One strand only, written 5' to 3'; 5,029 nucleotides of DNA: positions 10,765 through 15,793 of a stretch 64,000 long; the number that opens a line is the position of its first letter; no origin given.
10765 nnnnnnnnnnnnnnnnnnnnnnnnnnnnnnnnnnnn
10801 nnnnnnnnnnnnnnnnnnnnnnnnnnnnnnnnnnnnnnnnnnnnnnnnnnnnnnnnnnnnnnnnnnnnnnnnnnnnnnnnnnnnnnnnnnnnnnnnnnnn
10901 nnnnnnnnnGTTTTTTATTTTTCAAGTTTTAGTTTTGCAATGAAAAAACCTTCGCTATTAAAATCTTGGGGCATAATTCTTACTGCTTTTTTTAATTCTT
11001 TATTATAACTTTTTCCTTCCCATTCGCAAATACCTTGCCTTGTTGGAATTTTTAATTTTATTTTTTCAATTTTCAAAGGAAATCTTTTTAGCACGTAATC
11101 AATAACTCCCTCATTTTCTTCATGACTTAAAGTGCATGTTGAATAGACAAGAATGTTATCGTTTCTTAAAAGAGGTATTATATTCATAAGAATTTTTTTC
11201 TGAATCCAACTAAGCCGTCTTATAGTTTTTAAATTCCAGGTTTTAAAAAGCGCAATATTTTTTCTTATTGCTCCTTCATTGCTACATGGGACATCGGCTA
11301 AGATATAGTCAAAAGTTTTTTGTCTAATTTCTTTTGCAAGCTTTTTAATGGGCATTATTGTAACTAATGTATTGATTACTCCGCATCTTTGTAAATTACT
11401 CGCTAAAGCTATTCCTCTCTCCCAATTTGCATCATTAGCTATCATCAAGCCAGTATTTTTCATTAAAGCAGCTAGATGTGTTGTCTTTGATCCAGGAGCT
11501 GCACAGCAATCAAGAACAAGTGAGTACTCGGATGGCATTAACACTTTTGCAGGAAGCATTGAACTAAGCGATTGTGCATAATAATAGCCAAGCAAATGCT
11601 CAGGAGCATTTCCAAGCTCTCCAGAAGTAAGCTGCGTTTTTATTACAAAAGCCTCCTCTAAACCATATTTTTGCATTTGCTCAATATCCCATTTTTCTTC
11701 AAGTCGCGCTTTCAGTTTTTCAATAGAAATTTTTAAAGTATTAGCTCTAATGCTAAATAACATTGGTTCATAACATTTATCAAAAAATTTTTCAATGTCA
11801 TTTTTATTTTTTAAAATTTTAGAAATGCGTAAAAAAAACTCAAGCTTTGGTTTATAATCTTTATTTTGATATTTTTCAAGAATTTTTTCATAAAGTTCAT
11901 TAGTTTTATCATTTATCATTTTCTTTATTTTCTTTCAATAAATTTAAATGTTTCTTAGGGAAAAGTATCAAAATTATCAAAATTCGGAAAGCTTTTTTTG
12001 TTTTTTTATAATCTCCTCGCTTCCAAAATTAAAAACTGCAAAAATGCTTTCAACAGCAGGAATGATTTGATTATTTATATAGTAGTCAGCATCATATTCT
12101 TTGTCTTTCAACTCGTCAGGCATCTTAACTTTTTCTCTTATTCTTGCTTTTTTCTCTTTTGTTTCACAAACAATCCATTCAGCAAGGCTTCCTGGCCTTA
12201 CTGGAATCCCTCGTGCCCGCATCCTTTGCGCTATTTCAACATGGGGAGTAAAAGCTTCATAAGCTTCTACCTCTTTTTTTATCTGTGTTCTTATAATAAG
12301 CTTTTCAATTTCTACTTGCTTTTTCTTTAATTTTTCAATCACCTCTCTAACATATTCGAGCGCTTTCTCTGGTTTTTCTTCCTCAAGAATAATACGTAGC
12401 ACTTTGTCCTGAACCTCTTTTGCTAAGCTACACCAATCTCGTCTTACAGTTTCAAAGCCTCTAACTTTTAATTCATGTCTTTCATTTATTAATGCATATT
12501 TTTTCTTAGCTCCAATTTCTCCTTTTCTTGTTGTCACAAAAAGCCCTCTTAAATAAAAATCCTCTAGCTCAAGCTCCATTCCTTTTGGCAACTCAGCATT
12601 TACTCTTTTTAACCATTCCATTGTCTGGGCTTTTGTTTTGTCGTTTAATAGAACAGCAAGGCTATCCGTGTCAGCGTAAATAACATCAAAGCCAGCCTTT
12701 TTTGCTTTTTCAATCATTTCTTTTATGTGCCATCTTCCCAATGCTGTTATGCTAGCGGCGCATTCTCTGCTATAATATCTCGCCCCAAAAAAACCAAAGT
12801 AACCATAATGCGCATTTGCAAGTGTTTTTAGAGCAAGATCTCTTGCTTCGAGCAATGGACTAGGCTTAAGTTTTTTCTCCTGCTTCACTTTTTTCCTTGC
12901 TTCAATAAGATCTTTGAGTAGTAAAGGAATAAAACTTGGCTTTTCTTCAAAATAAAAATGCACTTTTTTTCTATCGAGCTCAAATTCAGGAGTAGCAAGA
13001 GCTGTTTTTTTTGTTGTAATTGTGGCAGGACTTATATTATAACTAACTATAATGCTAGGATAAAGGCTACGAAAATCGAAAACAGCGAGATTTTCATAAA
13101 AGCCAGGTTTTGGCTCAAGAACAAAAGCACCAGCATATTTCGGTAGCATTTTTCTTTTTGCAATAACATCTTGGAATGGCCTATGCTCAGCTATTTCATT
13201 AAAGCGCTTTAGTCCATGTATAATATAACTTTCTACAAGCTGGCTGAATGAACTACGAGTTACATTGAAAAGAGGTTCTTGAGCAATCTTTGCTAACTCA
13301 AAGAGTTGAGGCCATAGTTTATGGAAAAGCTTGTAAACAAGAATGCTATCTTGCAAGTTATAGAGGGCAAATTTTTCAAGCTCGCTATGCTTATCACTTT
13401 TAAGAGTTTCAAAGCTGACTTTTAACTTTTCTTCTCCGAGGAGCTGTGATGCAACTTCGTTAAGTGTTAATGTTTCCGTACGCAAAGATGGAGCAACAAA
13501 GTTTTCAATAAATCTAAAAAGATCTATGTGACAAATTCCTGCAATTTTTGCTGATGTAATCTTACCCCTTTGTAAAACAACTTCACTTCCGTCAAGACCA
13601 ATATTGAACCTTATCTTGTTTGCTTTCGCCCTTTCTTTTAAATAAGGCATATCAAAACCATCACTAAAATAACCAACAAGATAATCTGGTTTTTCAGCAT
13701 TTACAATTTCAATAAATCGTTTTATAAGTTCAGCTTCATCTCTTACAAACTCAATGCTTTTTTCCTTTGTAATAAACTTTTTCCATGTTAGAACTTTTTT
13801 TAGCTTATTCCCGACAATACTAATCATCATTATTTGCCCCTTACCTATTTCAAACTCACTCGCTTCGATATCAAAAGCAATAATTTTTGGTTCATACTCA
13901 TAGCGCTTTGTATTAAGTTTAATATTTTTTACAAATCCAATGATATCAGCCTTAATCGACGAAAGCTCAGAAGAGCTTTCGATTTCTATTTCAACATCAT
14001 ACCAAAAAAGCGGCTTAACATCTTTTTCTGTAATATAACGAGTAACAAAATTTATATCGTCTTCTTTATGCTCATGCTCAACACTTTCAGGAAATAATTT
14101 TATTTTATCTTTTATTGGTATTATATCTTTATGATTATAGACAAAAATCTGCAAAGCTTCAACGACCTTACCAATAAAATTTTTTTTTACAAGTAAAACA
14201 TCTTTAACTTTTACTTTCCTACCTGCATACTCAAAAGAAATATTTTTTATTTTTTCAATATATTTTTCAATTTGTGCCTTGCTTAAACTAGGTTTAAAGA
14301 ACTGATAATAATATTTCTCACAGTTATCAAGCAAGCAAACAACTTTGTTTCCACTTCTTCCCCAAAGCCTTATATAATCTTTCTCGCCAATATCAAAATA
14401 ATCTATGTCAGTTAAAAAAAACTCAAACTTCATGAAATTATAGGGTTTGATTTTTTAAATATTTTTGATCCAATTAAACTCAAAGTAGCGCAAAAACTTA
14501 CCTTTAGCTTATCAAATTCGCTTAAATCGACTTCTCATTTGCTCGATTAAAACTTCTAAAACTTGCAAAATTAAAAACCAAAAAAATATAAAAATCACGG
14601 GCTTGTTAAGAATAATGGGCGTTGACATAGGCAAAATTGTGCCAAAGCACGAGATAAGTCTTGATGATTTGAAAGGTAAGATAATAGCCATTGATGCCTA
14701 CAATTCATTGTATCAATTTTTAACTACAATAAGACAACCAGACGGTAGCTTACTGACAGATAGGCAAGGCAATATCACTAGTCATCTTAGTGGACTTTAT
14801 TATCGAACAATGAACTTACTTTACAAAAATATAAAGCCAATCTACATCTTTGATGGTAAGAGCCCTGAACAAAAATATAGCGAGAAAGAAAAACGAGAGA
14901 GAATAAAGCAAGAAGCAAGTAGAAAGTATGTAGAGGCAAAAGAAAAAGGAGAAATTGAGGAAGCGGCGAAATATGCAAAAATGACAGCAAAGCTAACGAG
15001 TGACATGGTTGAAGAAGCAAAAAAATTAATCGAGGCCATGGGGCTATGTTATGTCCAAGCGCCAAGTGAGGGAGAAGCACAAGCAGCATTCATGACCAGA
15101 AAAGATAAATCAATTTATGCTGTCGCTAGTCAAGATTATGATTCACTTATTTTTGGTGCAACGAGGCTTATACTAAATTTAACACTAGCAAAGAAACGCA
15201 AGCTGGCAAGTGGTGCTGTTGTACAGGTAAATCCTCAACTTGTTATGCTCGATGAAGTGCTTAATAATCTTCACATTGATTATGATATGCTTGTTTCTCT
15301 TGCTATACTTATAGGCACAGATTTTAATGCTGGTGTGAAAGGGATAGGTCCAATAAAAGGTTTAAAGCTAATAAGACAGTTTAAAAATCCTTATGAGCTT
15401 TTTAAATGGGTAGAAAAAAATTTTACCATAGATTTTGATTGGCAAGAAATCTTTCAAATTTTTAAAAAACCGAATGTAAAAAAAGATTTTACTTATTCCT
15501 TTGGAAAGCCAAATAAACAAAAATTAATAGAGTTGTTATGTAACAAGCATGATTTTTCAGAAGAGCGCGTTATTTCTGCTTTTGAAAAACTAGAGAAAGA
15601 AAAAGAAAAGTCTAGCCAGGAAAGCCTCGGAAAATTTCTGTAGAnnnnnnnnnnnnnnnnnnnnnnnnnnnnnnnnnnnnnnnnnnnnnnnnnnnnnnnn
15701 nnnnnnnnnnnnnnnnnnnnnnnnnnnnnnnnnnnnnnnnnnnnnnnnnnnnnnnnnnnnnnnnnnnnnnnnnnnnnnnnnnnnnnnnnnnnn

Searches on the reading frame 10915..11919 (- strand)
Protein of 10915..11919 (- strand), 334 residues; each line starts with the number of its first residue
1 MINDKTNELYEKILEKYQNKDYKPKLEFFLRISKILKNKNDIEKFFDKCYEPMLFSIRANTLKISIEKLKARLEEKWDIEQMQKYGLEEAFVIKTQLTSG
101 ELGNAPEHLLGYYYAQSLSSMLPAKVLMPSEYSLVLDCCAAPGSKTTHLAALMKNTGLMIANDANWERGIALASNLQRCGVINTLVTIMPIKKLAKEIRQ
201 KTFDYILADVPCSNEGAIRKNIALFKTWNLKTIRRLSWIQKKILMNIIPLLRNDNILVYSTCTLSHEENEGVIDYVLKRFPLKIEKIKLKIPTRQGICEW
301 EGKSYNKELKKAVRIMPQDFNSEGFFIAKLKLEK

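Call 102: search_protein_families(library=pfam, proteins=[window:10915-11919:-], max_evalue=0.00001)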
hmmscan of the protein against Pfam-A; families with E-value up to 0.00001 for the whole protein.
window:10915-11919:- (334 aa): 2 families
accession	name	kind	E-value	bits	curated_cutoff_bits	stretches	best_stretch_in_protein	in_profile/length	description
PF01189.24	Methyltr_RsmB-F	-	5.4e-48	163.8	27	1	125-331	2-199/199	16S rRNA methyltransferase RsmB/F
PF17125.10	Methyltr_RsmF_N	-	2.1e-10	41.3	34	1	27-116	4-84/86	N-terminal domain of 16S rRNA methyltransferase RsmF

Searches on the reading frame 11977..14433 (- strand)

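Call 102: search_protein_families(library=pfam, proteins=[window:11977-14433:-], max_evalue=0.00001)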
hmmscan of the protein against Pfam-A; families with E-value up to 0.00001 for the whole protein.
window:11977-14433:- (818 aa): 4 families
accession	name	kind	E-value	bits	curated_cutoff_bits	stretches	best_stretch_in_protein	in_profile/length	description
PF00136.26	DNA_pol_B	-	5.6e-69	233.5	23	1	397-799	12-451/453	DNA polymerase family B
PF03104.25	DNA_pol_B_exo1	-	8.6e-26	91.2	23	1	124-326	5-241/242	DNA polymerase family B, exonuclease domain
PF13482.12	RNase_H_2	-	3.4e-06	27.5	22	0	187-370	3-161/165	RNase_H superfamily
PF10108.15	DNA_pol_B_exo2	-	4.8e-06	26.9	24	0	202-313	12-116/213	Predicted 3'-5' exonuclease related to the exonuclease domain of PolB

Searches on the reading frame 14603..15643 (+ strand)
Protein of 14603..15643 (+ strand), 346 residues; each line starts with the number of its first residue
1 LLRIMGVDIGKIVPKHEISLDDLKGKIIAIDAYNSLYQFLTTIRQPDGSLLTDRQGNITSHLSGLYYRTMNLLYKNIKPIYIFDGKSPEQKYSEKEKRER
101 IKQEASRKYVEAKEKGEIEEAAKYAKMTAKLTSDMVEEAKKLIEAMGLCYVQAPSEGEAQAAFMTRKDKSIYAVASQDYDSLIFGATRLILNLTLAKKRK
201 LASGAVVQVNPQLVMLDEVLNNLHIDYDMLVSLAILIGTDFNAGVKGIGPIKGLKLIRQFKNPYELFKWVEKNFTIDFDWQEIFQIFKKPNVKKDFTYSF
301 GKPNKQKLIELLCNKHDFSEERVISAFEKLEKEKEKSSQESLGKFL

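Call 23: search_protein_families(library=pfam, proteins=[window:14603-15643:+], max_evalue=0.001)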
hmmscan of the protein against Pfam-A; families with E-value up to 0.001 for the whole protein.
window:14603-15643:+ (346 aa): 2 families
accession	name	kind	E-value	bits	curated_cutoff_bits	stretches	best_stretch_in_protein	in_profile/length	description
PF00867.23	XPG_I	-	1.2e-22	80.5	24.9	1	148-240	2-89/89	XPG I-region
PF00752.23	XPG_N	-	3.3e-20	72.8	22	1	17-105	18-101/101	XPG N-terminal domain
